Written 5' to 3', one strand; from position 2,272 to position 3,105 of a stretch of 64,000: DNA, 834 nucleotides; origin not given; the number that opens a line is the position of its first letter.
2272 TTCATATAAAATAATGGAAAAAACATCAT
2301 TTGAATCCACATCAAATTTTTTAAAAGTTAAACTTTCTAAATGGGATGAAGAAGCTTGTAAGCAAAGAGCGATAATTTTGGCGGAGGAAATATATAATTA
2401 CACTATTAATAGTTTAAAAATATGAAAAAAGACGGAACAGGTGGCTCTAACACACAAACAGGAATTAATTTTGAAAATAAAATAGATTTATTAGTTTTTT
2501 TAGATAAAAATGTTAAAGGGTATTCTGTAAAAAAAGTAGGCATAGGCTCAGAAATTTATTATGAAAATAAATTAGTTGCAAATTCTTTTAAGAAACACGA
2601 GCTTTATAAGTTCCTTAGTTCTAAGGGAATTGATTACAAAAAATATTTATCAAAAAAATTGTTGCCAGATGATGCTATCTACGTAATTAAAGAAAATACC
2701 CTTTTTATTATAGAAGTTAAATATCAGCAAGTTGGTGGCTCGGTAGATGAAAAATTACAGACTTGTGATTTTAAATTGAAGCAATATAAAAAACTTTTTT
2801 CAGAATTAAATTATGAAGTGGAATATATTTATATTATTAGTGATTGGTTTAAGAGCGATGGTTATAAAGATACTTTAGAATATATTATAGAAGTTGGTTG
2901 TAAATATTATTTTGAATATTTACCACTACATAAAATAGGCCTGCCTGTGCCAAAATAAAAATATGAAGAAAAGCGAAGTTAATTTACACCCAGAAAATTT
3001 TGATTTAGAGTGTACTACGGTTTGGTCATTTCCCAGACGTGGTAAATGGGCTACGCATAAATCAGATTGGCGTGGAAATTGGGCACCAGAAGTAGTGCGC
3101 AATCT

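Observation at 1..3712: DpnII-like GATC R-M cassette with rearranged gene order and an inserted DUF262/DUF1524 (GmrSD-like) gene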

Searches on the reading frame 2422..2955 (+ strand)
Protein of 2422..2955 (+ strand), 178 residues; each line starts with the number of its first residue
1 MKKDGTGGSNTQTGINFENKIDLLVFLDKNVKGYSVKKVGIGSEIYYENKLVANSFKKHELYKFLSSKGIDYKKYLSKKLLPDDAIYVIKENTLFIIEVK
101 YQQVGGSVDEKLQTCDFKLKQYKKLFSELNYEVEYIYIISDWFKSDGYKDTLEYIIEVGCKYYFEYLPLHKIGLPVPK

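Call 4: search_protein_families(library=pfam, proteins=[window:2422-2955:+], max_evalue=0.1)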
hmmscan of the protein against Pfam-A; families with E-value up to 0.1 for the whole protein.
window:2422-2955:+ (178 aa): 1 family
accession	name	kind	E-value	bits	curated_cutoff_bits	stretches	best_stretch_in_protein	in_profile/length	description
PF20472.4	PDDEXK_11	-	6.6e-05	23.1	23.7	1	87-112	54-81/145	PD-(D/E)XK nuclease superfamily domain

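Call 5: search_protein_families(library=ncbifam, proteins=[window:2422-2955:+], max_evalue=0.1)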
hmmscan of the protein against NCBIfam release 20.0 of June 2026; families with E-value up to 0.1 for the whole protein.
window:2422-2955:+ (178 aa): 0 families

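Call 6: search_protein_families(library=padloc, proteins=[window:2422-2955:+], max_evalue=0.1)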
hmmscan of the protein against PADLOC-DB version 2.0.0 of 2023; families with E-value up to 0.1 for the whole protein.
window:2422-2955:+ (178 aa): 0 families

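Call 7: search_solved_structures(query=window:2422-2955:+, max_evalue=10, show_alignments=3)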
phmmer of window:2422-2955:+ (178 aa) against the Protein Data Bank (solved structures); distinct sequences matched with E-value up to 10: 2.
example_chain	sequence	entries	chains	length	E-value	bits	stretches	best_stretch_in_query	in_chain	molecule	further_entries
3hnw_A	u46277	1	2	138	0.15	15.5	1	101-161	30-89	uncharacterized protein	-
2zqm_A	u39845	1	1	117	1.6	12.1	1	73-133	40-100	Prefoldin beta subunit 1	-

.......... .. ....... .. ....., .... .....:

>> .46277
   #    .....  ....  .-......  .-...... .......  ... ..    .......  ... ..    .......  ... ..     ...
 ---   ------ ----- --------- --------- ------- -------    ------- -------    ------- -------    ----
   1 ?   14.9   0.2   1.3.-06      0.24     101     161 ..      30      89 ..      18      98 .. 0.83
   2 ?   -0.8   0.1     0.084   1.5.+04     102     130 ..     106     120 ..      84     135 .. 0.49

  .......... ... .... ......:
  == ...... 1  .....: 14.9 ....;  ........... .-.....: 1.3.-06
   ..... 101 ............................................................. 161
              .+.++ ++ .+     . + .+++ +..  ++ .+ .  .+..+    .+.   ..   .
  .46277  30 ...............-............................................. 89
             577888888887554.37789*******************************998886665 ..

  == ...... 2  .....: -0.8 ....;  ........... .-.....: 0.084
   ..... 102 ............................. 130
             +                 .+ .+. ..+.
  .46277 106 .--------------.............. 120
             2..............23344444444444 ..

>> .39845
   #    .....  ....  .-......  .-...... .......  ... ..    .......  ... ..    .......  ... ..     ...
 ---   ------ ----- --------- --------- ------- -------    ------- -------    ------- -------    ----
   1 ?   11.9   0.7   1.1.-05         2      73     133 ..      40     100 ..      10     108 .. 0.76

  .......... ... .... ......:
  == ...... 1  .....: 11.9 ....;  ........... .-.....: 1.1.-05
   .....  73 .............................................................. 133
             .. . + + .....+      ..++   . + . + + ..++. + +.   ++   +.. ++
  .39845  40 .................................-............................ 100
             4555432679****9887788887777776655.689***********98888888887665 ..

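Call 8: find_homologous_proteins(query=window:2422-2955:+, max_evalue=0.001)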
Query window:2422-2955:+ (178 aa): 5268 proteins with E <= 0.001 among 5550 candidates; the best 120 are listed.
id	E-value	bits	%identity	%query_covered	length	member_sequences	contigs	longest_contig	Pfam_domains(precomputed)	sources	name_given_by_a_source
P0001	1.2e-110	386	100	100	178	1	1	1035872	-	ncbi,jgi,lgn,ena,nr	ncbi:hypothetical protein KKH39_00170 [Patescibacteria group bacterium]|nr:hypothetical protein [Pat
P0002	5.8e-96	338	88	99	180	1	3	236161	PF20472.5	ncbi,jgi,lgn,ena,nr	ncbi:MAG: PD-(D/E)XK nuclease superfamily protein [Parcubacteria group bacterium]|jgi:hypothetical p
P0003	4.4e-95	335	85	100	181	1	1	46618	-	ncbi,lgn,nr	ncbi:MAG: hypothetical protein U9P50_01240 [Patescibacteria group bacterium]|nr:hypothetical protein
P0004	1.3e-94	333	84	100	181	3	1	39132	-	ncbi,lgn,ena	-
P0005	1.7e-94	333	85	99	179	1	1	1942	PF20472.5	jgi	jgi:hypothetical protein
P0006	1.0e-92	327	84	99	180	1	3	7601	PF20472.5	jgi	jgi:hypothetical protein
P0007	5.0e-92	325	84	99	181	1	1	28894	PF20472.5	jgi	jgi:hypothetical protein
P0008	6.0e-91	321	84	99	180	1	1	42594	-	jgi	jgi:hypothetical protein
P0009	2.2e-90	320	84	100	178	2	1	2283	-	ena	-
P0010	1.8e-89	317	81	100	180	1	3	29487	-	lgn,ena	-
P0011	1.9e-89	317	81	99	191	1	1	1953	-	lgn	-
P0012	3.6e-89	316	83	100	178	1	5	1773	-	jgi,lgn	-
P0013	4.1e-89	315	83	100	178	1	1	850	-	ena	-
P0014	7.6e-88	311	79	99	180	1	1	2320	-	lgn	-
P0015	9.6e-88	311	79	99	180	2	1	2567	-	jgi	-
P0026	1.4e-84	301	78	100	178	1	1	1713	PF20472.5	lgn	-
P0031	1.9e-83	297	76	100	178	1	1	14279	PF20472.5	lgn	-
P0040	1.3e-80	288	73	99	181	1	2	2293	PF20472.5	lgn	-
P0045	8.0e-78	279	72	99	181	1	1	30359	PF20472.5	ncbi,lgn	-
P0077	3.7e-73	263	66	100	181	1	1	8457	PF20472.5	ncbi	-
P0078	3.8e-73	263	67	99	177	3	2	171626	PF20472.5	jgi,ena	-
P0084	1.1e-72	262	64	100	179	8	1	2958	PF20472.5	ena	-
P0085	1.4e-72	262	79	86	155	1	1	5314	PF20472.5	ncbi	ncbi:MAG: PD-(D/E)XK nuclease superfamily protein, partial [Patescibacteria group bacterium]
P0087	2.6e-72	261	66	99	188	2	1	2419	PF20472.5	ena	-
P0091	6.5e-72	259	66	100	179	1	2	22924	PF20472.5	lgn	-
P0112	6.1e-71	256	65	99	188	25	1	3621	PF20472.5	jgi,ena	-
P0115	9.0e-71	256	63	100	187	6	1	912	PF20472.5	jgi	-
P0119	1.2e-70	255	64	99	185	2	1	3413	PF20472.5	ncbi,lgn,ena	-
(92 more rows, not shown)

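Call 9: find_encoding_contigs(protein=P0001, flank=10000, max_places=4)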
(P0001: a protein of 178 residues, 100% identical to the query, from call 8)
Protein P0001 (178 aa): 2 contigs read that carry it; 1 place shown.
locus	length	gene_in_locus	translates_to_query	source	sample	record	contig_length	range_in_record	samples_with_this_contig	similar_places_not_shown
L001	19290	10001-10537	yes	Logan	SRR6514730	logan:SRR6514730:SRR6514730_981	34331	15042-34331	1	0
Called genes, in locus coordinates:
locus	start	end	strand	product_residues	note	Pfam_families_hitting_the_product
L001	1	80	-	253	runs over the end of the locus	PF03372:Exo_endo_phos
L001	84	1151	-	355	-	PF21088:MS_channel_1st, PF00924:MS_channel_2nd, PF21082:MS_channel_3rd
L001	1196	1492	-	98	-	PF00708:Acylphosphatase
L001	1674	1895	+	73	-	-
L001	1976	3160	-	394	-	PF05977:MFS_3, PF07690:MFS_1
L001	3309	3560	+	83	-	-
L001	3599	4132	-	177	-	PF01625:PMSR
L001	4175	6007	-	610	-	PF00009:GTP_EFTU, PF01926:MMR_HSR1 (weak), PF03144:GTP_EFTU_D2, PF22042:EF-G_D2, PF00679:EFG_C, PF21018:BipA_C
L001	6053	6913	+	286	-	PF01841:Transglut_core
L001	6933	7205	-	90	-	PF13392:HNH_3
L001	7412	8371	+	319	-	PF02086:MethyltransfD12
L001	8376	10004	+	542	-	PF03235:GmrSD_N, PF07510:GmrSD_C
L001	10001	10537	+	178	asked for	-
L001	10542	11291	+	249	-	PF01555:N6_N4_Mtase, PF03602:Cons_hypoth95 (weak), PF01170:UPF0020 (weak), PF08241:Methyltransf_11 (faint), PF13649:Methyltransf_25 (faint), PF01555:N6_N4_Mtase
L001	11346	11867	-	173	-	PF23477:zf_Tbcl_2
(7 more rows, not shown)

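Call 10: find_encoding_contigs(protein=P0002, flank=6000, max_places=4)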
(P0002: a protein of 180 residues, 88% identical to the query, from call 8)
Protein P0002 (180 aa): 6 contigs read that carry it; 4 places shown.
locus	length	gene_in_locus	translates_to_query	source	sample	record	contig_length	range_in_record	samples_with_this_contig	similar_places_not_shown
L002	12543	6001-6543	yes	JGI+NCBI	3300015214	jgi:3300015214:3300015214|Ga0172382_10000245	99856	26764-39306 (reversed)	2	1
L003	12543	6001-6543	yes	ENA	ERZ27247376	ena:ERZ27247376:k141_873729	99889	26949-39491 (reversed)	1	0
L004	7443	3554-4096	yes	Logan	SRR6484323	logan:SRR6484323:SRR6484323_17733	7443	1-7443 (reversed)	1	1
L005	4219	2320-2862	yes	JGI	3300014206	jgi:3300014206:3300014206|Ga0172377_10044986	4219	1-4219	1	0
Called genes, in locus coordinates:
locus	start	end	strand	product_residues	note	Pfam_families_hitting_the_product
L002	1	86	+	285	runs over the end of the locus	PF00140:Sigma70_r1_2 (weak), PF04542:Sigma70_r2, PF04545:Sigma70_r4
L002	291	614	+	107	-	-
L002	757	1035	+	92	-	-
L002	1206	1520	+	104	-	-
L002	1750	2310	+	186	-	-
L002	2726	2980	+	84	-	PF01541:GIY-YIG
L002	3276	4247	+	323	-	PF02086:MethyltransfD12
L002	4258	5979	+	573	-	PF03235:GmrSD_N, PF07510:GmrSD_C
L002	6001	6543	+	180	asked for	PF20472:PDDEXK_11 (faint)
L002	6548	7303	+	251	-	PF01555:N6_N4_Mtase, PF03602:Cons_hypoth95 (weak), PF01170:UPF0020 (weak), PF08241:Methyltransf_11 (faint), PF13649:Methyltransf_25 (faint), PF01555:N6_N4_Mtase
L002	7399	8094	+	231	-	-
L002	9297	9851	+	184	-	PF20803:PaaX_M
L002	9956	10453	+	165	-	PF00293:NUDIX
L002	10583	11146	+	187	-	PF04307:YdjM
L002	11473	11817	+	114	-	PF06163:DUF977 (weak), PF13412:HTH_24, PF04703:FaeA (weak), PF08279:HTH_11 (weak)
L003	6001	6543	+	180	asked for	PF20472:PDDEXK_11 (faint)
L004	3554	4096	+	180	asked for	PF20472:PDDEXK_11 (faint)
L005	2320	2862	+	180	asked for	PF20472:PDDEXK_11 (faint)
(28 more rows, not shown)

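Call 13: find_related_loci(query=A1, collection=genome_contigs, flank=7000)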
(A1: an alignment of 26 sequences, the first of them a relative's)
Query A1 (178 aa) in genome_contigs; peptide patterns used: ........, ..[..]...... (x = any residue, [..] = any of these).
600 stretches matched a pattern (row limit reached: there are more); 574 encode a relative of the query (tblastn E <= 1e-3); the best 80 are kept; 80 distinct loci.
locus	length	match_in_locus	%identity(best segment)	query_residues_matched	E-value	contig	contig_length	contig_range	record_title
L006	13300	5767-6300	84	1-178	2e-98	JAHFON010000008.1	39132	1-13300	MAG: Candidatus Moraniibacteriota bacterium isolate nzgw504 NODE_919_length_39133_cov_3.778709, whole genome shotgun seq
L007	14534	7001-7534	79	1-178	2e-91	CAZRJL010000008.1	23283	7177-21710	MAG TPA_asm: uncultured Bdellovibrionales bacterium isolate binchicken_co220_173 genome assembly, contig: NODE_1316_leng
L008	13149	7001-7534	68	1-178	4e-80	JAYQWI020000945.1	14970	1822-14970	MAG: Candidatus Parabeggiatoa communis isolate WS_Bin1 k141_21830, whole genome shotgun sequence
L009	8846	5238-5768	66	1-177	2e-78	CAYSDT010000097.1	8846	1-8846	MAG TPA_asm: uncultured Ardenticatenaceae bacterium isolate binchicken_co256_207 genome assembly, contig: NODE_22345_len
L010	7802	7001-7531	67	1-178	6e-78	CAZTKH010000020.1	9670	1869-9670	MAG TPA_asm: uncultured Candidatus Saccharimonas sp. isolate SRP192927_co4_495 genome assembly, contig: NODE_17566_lengt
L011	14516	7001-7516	63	1-177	8e-77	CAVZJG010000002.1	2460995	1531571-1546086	MAG: uncultured Alphaproteobacteria bacterium isolate MFD01112.bin.1.17 genome assembly, contig: contig_5428, whole geno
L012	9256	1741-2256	62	1-177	4e-76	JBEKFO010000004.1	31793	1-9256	MAG: Roseiarcus sp. isolate SPRUCE 231 SPRUCE_231_4, whole genome shotgun sequence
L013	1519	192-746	62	1-178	3e-78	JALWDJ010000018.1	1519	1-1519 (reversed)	MAG: Campylobacteraceae bacterium isolate T11_maxbin2_scaf2bin.270 T11_NODE_161999_length_1519_cov_127.380747, whole gen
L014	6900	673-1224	60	1-177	4e-74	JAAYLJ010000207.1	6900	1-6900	MAG: Campylobacteraceae bacterium isolate AS15tlH2ME_23 118773_AS15, whole genome shotgun sequence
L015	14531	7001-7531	65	1-178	1e-73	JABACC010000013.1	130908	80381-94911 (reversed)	MAG: Candidatus Paceibacter sp. isolate bin98o c_000001848755, whole genome shotgun sequence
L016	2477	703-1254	63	1-177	2e-74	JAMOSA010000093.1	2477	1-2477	MAG: Campylobacteraceae bacterium isolate 4561-384_metabat1_scaf2bin.006 4562-384_scaffold_16870_c1, whole genome shotgu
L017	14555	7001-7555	60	1-178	4e-73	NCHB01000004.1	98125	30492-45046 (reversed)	MAG: Sulfurovum sp. 16-42-52 04302015_16_scaffold_98, whole genome shotgun sequence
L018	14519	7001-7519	67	1-178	2e-73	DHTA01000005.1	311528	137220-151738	MAG TPA_asm: Patescibacteria group bacterium UBA5272 UBA5272_contig_934, whole genome shotgun sequence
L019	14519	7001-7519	67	1-178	3e-73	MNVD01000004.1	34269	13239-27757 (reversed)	MAG: Candidatus Magasanikbacteria bacterium CG1_02_41_34 cg1_0.2_scaffold_2033_c, whole genome shotgun sequence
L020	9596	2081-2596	64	1-177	4e-73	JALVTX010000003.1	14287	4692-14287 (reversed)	MAG: Mariprofundaceae bacterium isolate M1_metabat2_scaf2bin.046 M1_NODE_1030_length_14287_cov_9.238136, whole genome sh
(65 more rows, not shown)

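Call 17: search_dna_similar(query=window:2422-2955:+, collection=plasmids, mode=protein, max_rows=15)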
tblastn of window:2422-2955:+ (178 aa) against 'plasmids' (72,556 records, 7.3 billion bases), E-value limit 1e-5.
Records with a match: 8; places in all: 8; records where one place covers at least 80% of the query: 8.
Best place of each record, by identity: <60% 8.
By first word of the organism name: Lactiplantibacillus 4; Neisseria 2; Leuconostoc 1; Levilactobacillus 1.
By predicted mobility (MOB-suite, as given by PLSDB): mobilizable 4; non-mobilizable 2; conjugative 2.
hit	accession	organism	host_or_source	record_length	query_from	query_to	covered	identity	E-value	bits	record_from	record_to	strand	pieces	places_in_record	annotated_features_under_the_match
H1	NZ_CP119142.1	Neisseria gonorrhoeae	Homo sapiens,whole organism,synovial ...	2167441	5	148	81%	47.3%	1e-36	140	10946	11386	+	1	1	none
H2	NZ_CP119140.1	Neisseria gonorrhoeae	Homo sapiens,whole organism,blood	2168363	5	148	81%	47.3%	1e-36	140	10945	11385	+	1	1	none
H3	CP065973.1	Leuconostoc pseudomesenteroides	-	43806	1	165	93%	29.2%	2e-8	60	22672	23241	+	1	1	hypothetical protein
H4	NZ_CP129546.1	Lactiplantibacillus pentosus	cell culture,Dairy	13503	1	153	86%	30.2%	6e-8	58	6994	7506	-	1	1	hypothetical protein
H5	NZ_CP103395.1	Levilactobacillus brevis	single cell,vegetable fermented food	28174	1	153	86%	30.2%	7e-8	58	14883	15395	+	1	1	hypothetical protein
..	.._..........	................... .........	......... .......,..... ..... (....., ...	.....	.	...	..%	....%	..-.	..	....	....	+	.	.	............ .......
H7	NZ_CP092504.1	Lactiplantibacillus plantarum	single cell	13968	1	153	86%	29.7%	2e-7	57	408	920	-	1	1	hypothetical protein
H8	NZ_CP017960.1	Lactiplantibacillus plantarum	pure culture,pit mud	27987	1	153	86%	29.7%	2e-7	57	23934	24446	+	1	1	hypothetical protein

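Call 18: get_annotated_region(hit=H1, flank=4000)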
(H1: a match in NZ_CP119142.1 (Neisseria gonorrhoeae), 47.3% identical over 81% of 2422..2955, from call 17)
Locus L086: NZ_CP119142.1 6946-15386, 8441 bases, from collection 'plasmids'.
description: Neisseria gonorrhoeae strain 2022NG-0032 plasmid p2022NG-0032_1, complete sequence
organism: Neisseria gonorrhoeae (NCBI taxid 485)
taxonomy: Bacteria; Pseudomonadota; Betaproteobacteria; Neisseriales; Neisseriaceae; Neisseria; Neisseria gonorrhoeae
host: -; source: Homo sapiens,whole organism,synovial fluid; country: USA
typing (MOB-suite, as given by PLSDB): non-mobilizable
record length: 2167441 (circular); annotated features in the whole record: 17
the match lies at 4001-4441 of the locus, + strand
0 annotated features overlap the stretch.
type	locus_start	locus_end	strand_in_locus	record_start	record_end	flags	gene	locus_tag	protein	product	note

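Call 19: get_annotated_region(hit=H3, flank=4000)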
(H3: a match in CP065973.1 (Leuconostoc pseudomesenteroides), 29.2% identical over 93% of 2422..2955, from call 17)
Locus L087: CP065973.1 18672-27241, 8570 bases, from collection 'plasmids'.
description: Leuconostoc pseudomesenteroides strain FDAARGOS_1004 plasmid unnamed1, complete sequence
organism: Leuconostoc pseudomesenteroides (NCBI taxid 33968)
taxonomy: Bacteria; Bacillota; Bacilli; Lactobacillales; Lactobacillaceae; Leuconostoc; Leuconostoc pseudomesenteroides
host: -; source: -; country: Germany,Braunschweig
typing (MOB-suite, as given by PLSDB): mobilizable; relaxase MOBT
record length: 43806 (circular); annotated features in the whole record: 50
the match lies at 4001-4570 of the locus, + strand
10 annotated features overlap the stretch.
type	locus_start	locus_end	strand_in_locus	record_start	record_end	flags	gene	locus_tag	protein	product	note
CDS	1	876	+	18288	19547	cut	-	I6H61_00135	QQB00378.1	CHAP domain-containing protein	-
CDS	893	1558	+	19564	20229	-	-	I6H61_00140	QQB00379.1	hypothetical protein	-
CDS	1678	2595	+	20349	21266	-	-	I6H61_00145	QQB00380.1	IS30 family transposase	-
CDS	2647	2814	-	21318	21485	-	-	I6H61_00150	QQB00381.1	hypothetical protein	-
CDS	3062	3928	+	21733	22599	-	-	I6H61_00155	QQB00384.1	DNA adenine methylase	-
CDS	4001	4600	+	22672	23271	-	-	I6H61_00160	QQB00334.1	hypothetical protein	-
CDS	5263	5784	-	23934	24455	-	-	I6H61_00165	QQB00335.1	hypothetical protein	-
CDS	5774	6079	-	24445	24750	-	-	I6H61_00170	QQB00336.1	hypothetical protein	-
CDS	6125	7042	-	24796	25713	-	-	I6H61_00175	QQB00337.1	IS30 family transposase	-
CDS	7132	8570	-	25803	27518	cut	-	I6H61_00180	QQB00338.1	AAA family ATPase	-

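Call 29: predict_structure(alignment_id=A1)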
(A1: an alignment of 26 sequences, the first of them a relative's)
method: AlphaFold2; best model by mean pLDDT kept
length: 178 residues; sequences in the alignment: 26
mean_pLDDT: 82.8   pTM: 0.79
mean pLDDT of the five models: 82.8, 81.8, 77.6, 73.2, 55.5
residues with pLDDT >= 90: 67; 70-90: 80; 50-70: 21; < 50: 10
segments of 3 or more residues with pLDDT < 50: 1-10
pLDDT, mean of each block of 10 residues (from residue 1): 34 76 86 93 94 90 89 72 76 90 67 84 90 92 88 92 91 86
secondary structure, 60 per line:
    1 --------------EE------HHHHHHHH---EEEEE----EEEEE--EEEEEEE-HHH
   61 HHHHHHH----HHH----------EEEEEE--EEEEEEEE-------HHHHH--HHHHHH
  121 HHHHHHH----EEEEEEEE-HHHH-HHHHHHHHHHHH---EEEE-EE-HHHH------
elements in order: H23-30 E34-38 E43-47 E50-56 H58-67 E85-90 E93-100 H108-112 H115-127 E132-139 H141-144 H146-157 E161-164 H169-172
